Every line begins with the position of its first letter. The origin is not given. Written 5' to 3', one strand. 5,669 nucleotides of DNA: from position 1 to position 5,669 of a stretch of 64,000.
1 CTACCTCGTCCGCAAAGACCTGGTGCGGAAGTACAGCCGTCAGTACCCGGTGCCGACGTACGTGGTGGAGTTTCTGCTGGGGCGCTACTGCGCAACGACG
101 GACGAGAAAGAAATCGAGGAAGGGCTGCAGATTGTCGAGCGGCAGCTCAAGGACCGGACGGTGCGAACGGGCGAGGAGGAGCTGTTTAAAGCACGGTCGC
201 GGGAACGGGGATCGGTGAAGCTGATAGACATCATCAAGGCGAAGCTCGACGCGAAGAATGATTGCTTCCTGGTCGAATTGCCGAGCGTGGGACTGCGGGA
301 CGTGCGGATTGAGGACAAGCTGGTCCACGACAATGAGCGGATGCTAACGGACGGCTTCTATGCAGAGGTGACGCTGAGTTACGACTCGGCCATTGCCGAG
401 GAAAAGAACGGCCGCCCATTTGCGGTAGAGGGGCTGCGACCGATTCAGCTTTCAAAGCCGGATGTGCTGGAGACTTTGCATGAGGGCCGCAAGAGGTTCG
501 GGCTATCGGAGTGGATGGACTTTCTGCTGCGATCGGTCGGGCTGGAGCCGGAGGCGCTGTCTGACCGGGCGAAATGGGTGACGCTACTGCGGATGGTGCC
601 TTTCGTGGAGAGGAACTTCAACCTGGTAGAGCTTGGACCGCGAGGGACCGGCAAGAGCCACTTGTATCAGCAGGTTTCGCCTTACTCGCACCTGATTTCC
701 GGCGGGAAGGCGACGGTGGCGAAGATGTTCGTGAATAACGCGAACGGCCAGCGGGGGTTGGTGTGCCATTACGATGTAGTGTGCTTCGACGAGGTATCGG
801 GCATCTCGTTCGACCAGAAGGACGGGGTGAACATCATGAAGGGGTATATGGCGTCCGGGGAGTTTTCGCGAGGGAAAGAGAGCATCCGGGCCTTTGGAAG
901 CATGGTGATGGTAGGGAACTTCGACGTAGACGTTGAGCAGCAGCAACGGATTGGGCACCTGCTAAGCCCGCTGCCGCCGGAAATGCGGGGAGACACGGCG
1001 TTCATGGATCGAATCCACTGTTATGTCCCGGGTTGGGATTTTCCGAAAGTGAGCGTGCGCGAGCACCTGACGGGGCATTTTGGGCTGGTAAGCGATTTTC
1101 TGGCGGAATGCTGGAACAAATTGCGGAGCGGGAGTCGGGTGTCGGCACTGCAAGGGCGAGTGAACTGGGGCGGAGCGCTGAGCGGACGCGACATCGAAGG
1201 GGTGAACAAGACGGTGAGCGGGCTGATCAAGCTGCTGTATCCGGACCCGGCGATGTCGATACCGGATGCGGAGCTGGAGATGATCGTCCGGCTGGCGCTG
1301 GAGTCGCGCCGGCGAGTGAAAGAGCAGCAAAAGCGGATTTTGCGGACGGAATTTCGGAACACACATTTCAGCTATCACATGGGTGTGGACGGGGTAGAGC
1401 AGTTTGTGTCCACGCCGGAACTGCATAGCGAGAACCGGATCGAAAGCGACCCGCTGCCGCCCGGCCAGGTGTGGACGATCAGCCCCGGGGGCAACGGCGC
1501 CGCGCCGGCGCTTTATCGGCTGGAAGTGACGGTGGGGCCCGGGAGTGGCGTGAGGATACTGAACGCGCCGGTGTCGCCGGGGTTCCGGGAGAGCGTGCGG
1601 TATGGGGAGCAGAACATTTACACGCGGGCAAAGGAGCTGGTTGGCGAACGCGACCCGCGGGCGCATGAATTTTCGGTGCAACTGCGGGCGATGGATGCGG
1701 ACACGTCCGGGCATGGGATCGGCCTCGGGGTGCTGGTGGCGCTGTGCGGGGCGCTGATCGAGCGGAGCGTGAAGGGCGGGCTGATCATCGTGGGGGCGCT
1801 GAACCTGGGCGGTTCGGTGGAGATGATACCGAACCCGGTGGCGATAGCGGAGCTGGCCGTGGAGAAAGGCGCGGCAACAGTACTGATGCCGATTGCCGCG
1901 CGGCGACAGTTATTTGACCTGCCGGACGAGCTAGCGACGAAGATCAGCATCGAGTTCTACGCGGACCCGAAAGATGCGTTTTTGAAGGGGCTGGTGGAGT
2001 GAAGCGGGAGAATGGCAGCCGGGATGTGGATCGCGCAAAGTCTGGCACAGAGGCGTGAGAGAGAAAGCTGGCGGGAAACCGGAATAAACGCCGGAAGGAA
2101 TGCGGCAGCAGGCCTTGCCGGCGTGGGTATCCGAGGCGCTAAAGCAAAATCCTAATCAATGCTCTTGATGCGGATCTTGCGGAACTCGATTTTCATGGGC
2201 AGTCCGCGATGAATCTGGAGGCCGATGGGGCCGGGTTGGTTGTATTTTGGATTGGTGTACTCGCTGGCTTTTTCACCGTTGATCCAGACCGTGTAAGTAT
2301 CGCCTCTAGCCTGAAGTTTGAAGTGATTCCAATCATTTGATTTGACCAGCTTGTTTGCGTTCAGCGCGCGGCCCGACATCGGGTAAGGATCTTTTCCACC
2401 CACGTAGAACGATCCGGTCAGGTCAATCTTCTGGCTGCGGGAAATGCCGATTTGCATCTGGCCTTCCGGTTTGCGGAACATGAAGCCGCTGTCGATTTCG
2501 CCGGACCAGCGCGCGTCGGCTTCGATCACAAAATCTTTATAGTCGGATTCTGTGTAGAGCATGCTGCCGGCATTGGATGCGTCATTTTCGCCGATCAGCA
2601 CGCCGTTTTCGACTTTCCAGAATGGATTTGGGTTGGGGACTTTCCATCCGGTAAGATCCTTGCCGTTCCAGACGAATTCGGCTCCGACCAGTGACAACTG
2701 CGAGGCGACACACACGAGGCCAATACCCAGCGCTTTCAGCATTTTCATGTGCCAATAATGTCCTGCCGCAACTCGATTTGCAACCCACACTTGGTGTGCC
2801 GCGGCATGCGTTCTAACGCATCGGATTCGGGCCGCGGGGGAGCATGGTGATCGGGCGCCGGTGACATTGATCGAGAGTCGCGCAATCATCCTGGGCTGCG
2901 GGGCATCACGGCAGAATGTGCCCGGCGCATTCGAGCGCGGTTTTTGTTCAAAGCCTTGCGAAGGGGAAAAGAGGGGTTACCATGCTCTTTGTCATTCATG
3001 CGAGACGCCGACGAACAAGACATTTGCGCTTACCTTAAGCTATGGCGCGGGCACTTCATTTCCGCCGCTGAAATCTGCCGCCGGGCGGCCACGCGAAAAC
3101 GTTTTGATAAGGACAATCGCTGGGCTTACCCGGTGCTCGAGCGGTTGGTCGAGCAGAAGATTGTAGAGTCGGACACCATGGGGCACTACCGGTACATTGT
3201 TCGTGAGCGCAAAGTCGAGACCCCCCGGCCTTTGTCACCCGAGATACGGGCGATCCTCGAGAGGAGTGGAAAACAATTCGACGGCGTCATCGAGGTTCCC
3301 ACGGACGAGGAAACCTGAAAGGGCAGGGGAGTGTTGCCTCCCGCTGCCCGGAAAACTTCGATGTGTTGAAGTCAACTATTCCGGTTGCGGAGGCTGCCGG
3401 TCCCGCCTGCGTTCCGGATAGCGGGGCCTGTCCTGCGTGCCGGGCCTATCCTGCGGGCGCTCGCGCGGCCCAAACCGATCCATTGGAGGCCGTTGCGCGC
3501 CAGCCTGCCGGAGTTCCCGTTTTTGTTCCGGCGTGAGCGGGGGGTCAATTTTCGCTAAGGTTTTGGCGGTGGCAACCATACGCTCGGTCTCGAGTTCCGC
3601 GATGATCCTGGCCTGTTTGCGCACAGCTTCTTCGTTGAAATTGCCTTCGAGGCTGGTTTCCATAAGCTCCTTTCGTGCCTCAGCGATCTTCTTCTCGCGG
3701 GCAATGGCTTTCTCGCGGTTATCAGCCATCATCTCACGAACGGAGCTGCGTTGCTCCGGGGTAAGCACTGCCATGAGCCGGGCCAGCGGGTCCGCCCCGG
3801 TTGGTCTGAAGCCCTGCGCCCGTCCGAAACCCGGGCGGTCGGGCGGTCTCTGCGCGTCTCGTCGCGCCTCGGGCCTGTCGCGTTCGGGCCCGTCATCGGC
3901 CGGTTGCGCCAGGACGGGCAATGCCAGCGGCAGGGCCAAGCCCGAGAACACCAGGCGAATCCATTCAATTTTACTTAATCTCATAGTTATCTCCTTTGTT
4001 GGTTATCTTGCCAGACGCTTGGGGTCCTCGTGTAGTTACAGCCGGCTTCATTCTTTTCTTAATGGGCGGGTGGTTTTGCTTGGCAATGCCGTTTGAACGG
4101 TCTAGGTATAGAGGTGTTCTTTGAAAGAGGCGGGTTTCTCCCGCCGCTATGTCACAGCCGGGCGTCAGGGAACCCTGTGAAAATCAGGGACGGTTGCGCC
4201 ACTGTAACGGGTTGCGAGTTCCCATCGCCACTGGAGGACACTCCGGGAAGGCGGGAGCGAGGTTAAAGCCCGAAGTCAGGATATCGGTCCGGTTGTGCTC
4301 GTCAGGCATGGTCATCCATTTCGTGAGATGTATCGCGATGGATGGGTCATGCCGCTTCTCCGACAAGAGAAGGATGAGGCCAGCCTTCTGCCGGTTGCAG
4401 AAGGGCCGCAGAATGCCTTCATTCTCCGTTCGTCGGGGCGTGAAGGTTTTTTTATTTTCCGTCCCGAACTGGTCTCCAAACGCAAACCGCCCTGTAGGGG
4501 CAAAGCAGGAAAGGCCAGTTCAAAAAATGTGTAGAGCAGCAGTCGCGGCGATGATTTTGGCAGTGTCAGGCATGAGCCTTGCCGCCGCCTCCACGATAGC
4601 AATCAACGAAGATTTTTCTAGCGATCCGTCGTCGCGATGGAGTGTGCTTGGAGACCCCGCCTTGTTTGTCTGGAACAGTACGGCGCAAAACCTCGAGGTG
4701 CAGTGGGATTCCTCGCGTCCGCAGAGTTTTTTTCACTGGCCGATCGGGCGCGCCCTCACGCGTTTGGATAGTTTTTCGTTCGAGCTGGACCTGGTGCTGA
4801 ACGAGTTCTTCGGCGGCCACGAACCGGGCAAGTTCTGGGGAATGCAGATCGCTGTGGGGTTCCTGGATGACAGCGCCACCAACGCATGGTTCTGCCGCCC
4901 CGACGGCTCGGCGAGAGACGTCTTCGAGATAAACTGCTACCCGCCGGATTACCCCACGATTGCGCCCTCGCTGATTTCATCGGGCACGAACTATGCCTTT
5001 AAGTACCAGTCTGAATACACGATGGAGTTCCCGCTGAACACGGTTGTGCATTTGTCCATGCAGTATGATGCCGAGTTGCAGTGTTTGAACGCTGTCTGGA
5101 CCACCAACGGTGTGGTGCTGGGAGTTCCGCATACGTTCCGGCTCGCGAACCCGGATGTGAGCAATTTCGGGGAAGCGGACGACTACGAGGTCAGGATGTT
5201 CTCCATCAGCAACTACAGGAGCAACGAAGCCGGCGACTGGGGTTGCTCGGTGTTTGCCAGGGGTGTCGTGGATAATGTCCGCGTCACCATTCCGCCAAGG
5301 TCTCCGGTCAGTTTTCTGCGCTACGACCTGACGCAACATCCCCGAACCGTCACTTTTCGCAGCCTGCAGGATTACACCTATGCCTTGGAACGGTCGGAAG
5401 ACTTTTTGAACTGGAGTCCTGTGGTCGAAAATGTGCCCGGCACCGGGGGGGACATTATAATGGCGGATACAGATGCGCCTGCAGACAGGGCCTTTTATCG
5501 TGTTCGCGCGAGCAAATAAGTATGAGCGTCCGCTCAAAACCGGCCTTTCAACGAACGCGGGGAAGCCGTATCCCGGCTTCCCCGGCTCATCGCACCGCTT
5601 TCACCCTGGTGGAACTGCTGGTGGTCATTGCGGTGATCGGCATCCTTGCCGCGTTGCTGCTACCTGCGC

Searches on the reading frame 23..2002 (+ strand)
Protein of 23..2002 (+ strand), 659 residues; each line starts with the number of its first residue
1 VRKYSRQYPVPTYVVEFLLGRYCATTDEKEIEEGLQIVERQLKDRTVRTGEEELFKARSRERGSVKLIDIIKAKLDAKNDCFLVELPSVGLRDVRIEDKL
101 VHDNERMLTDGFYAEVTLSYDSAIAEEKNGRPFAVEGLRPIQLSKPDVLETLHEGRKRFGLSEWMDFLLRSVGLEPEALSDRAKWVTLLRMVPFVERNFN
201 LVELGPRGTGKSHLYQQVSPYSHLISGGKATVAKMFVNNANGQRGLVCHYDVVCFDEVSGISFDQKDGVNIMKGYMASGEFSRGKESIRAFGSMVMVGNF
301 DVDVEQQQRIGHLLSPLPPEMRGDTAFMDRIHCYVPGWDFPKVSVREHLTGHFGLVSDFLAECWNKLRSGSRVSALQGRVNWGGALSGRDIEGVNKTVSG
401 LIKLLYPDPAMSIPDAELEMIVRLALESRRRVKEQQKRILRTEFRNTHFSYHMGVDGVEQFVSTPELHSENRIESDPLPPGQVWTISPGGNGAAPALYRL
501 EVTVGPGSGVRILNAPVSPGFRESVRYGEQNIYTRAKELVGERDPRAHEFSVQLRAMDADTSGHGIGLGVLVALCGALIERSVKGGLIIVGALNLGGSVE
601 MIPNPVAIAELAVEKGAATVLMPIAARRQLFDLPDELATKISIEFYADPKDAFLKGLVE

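Call 51: search_protein_families(library=pfam, proteins=[window:23-2002:+], max_evalue=0.00001)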
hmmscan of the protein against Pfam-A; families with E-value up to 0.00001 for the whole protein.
window:23-2002:+ (659 aa): 2 families
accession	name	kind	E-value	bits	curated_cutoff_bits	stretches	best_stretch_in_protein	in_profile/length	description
PF13337.12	BrxL_ATPase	-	1.3e-128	428.7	25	1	133-450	1-313/313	Lon-like protease BrxL-like, ATPase domain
PF20442.3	BrxL_N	-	2.6e-36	124.9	28.2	1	3-120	15-132/132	BREX system Lon protease-like protein BrxL N-terminal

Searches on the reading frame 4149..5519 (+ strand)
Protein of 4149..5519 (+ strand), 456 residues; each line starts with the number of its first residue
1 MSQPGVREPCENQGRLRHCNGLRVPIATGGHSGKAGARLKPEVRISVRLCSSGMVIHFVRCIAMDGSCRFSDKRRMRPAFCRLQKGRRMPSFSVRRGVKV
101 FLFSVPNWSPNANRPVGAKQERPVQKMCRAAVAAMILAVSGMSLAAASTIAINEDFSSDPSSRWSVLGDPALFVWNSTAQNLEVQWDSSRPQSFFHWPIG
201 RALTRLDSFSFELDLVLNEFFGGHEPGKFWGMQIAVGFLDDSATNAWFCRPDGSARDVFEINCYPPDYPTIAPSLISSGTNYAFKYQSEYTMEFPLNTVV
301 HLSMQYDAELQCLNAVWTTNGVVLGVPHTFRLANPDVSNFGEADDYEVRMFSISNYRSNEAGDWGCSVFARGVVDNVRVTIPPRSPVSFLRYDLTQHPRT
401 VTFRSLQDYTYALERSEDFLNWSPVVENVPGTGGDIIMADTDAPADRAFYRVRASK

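Call 50: find_encoding_contigs(protein=window:4149-5519:+, flank=10000, max_places=1)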
Protein window:4149-5519:+ (456 aa): no gene with exactly this product is on record in the collection.

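Call 51: search_protein_families(library=pfam, proteins=[window:4149-5519:+], max_evalue=0.00001)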
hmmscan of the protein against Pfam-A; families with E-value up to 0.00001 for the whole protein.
window:4149-5519:+ (456 aa): 0 families
